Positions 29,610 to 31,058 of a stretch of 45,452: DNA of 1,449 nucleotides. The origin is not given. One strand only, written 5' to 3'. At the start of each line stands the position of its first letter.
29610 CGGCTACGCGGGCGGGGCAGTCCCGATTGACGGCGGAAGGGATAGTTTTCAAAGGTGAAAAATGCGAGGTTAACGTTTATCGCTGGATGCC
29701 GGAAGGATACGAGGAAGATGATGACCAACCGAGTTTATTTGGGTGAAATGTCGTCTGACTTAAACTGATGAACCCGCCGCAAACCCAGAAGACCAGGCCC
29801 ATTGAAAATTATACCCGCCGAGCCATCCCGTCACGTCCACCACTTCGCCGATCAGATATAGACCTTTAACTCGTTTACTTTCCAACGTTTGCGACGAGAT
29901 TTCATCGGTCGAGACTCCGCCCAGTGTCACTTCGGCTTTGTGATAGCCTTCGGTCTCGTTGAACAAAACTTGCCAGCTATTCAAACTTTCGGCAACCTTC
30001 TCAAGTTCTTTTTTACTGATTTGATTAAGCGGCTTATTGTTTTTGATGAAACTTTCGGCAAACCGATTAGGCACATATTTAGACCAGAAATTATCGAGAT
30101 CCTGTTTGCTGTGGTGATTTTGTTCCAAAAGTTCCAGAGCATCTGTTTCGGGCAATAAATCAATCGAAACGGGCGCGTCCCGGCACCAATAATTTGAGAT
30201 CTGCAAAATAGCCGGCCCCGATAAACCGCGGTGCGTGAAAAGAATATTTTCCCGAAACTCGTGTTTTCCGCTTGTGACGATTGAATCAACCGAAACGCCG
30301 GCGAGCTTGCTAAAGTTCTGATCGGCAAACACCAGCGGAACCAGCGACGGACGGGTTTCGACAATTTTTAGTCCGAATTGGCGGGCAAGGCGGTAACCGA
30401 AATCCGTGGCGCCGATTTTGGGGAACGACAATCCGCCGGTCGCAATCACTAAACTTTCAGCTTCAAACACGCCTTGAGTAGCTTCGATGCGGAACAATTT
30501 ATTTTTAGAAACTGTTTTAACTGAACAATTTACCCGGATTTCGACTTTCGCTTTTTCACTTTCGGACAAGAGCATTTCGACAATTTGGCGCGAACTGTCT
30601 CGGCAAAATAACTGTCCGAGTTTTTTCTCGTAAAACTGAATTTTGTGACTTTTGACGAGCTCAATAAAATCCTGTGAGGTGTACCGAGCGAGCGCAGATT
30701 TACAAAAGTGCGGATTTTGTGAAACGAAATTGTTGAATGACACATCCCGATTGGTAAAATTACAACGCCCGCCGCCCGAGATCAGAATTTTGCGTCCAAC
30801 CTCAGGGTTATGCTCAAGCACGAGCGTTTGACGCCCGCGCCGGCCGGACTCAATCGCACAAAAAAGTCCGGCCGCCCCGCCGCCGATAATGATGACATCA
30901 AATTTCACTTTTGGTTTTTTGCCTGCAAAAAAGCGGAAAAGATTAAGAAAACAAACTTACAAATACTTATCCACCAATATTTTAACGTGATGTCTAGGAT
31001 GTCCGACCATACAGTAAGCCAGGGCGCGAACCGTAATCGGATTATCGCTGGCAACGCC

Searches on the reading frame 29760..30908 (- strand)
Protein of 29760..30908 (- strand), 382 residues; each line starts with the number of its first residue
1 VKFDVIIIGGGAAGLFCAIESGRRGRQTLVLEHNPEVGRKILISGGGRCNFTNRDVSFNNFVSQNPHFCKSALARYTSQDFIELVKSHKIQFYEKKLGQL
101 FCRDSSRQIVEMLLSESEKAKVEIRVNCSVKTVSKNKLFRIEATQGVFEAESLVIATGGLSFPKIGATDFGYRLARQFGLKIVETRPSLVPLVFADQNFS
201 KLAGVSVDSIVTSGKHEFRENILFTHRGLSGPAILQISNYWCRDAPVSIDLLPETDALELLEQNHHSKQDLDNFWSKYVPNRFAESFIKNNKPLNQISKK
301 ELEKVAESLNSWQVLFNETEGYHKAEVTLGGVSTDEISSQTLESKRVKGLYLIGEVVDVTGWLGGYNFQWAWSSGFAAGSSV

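Call 10: search_protein_families(library=pfam, max_evalue=0.01, proteins=[window:29760-30908:-])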
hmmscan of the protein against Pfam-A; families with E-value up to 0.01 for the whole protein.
window:29760-30908:- (382 aa): 12 families
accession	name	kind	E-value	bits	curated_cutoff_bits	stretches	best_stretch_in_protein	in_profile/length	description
PF03486.20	HI0933_like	-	5.6e-93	311.3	50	1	3-380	1-243/244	HI0933-like protein Rossmann domain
PF22780.1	HI0933_like_1st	-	1.9e-37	129.1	27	1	186-327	1-165/165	HI0933-like protein barrel and H2TH domain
PF00890.30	FAD_binding_2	-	2.8e-13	50.3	20.4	1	4-56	1-53/414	FAD binding domain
PF13738.12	Pyr_redox_3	-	2.8e-11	43.7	30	2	108-165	82-140/305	Pyridine nucleotide-disulphide oxidoreductase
PF01266.30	DAO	-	7.9e-10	39.2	27.9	1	4-38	1-35/353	FAD dependent oxidoreductase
PF12831.13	FAD_oxidored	-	4.3e-09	36.6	27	1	4-158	1-145/416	FAD dependent oxidoreductase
PF07992.20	Pyr_redox_2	-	1.9e-08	34.6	26.1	1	3-37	1-31/291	Pyridine nucleotide-disulphide oxidoreductase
PF01134.28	GIDA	-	3.8e-07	29.9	22.1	1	4-35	1-32/391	Glucose inhibited division protein A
PF13450.12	NAD_binding_8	-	1.8e-05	25.3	21.9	1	7-38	1-32/68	NAD(P)-binding Rossmann-like domain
PF00070.33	Pyr_redox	-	0.0027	18.6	22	0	5-39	2-36/82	Pyridine nucleotide-disulphide oxidoreductase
PF01946.23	Thi4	-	0.0079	15.9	26.2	0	2-38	17-54/235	Thi4 family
PF01494.25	FAD_binding_3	-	0.0091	15.7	22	0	3-34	2-33/349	FAD binding domain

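Call 11: search_protein_families(library=ncbifam, max_evalue=0.01, proteins=[window:29760-30908:-])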
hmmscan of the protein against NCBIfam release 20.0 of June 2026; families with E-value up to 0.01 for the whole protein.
window:29760-30908:- (382 aa): 79 families (the best 25 are shown)
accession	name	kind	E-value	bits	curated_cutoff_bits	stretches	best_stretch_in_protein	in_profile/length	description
TIGR00275.1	TIGR00275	subfamily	7.1e-128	426.9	183.8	1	5-379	1-400/401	aminoacetone oxidase family FAD-binding enzyme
TIGR03862.1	flavo_PP4765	subfamily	9.4e-21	74.1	242.65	1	27-382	3-371/376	TIGR03862 family flavoprotein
NF006130.0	PRK08274.1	equivalog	3.9e-09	35.8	369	1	2-106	5-97/467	FAD-dependent tricarballylate dehydrogenase TcuA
TIGR01813.1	flavo_cyto_c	subfamily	6.9e-08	31.6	285.45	1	4-50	1-48/444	flavocytochrome c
TIGR04018.1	Bthiol_YpdA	hypoth_equivalog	1.3e-07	30.7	339.9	1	4-34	1-31/316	YpdA family putative bacillithiol disulfide reductase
TIGR02032.1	GG-red-SF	subfamily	4.5e-07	29.8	158.8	1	3-161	1-149/297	geranylgeranyl reductase family protein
NF053676.1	4oxCHCAChcC1Cy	equivalog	5.5e-07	28.4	1000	1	2-47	1-46/528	4-oxocyclohexanecarboxylate 2-dehydrogenase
TIGR01350.1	lipoamide_DH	equivalog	5.7e-07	28.6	408.8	1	2-37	1-35/461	dihydrolipoyl dehydrogenase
TIGR04046.1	MSMEG_0569_nitr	hypoth_equivalog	1e-06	28.1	498.35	1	108-166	75-135/400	MSMEG_0569 family flavin-dependent oxidoreductase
TIGR03197.1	MnmC_Cterm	equivalog_domain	1.8e-06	27.3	174.2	1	4-39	1-36/400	FAD-dependent 5-carboxymethylaminomethyl-2-thiouridine(34) oxidoreductase MnmC1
TIGR00551.1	nadB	equivalog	2e-06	26.8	452.75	0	2-57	2-56/489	L-aspartate oxidase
NF040505.1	ArsO_flavin_mono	equivalog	3.6e-06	26.6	425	0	106-165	73-133/346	ArsO family NAD(P)H-dependent flavin-containing monooxygenase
TIGR01292.1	TRX_reduct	equivalog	3.7e-06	25.9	343.45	1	4-38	2-36/300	thioredoxin-disulfide reductase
TIGR03467.1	HpnE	equivalog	3.8e-06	26.5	283.05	1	5-38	1-34/430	hydroxysqualene dehydroxylase HpnE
NF009478.0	PRK12844.1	equivalog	6.8e-06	24.7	789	1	2-47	8-53/559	3-ketosteroid-delta-1-dehydrogenase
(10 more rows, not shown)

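Call 13: find_related_loci(query=window:29760-30908:-, collection=genome_contigs, flank=10000)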
Query window:29760-30908:- (382 aa) in genome_contigs; peptide patterns used: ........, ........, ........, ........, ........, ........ (x = any residue, [..] = any of these).
600 stretches matched a pattern (row limit reached: there are more); 591 encode a relative of the query (tblastn E <= 1e-3); the best 80 are kept; 80 distinct loci.
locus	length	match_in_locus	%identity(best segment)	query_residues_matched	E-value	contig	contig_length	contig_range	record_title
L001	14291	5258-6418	76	1-382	0e+0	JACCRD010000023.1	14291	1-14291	MAG: Acidobacteria bacterium isolate MGR_bin13 SD2897-2912_k127_7912883, whole genome shotgun sequence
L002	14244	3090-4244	64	1-382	7e-166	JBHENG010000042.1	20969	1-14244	MAG: Pyrinomonadaceae bacterium isolate S4_bin.37.strict S4_NODE_42, whole genome shotgun sequence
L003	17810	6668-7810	63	1-382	2e-164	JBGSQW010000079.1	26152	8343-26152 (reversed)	MAG: Pyrinomonadaceae bacterium isolate JTS-AC342 k141_4320749, whole genome shotgun sequence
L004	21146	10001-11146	60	4-379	6e-154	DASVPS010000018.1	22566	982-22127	MAG TPA_asm: Pyrinomonadaceae bacterium isolate SMAG_U3185 k141_303901, whole genome shotgun sequence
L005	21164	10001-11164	59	1-382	1e-151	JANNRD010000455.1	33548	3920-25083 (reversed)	MAG: Acidobacteriota bacterium isolate SOY_31_metabat_379 SOY_31_k141_3753640, whole genome shotgun sequence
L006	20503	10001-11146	58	3-382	1e-150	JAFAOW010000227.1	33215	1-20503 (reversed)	MAG: Acidobacteriota bacterium isolate CP_BM_ER_22 BM_ER_k147_6070023, whole genome shotgun sequence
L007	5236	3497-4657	58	2-382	5e-152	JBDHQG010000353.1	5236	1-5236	MAG: Limisphaerales bacterium isolate AS-MICRO-OLR.142 NODE_85282_length_5236_cov_2.224242, whole genome shotgun sequenc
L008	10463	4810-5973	56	1-382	5e-150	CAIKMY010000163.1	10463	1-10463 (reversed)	MAG: uncultured Acidobacteria bacterium isolate LaPlata_bin-2782 genome assembly, contig: bin-2782:163/482, whole genome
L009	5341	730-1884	58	4-382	2e-149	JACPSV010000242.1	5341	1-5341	MAG: Elusimicrobia bacterium isolate NC_groundwater_715_Ag_S-0.2um_49_8 S36_SO-2_scaffold_603580, whole genome shotgun s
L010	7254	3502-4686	57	2-382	4e-147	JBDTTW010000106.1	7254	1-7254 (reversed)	MAG: bacterium isolate cluster3_bin.305 NODE_52291_length_7254_cov_5.960550, whole genome shotgun sequence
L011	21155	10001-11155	58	4-382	7e-146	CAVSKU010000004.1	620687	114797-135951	MAG: Pyrinomonadaceae bacterium isolate MFD09206.bin.1.225 genome assembly, contig: contig_279, whole genome shotgun seq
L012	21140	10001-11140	58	4-379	1e-143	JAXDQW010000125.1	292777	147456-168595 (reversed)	MAG: Chthoniobacter sp. isolate BP_744 scaffold_1286664, whole genome shotgun sequence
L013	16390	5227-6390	55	1-382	7e-144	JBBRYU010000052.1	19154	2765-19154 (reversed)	MAG: Pyrinomonadales bacterium isolate La5_metabat2.163 La5_metabat2.163_K_2620677_L_19154_cov_11.0000, whole genome sho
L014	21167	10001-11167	53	4-381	2e-140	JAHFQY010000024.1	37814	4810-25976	MAG: Nitrosomonadales bacterium isolate nzgw561 NODE_640_length_37815_cov_4.464742, whole genome shotgun sequence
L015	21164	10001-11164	53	3-382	7e-140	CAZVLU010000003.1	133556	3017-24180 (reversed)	MAG TPA_asm: uncultured Rhizobium sp. isolate SRP287051_co2_20 genome assembly, contig: NODE_250_length_133556_cov_12.26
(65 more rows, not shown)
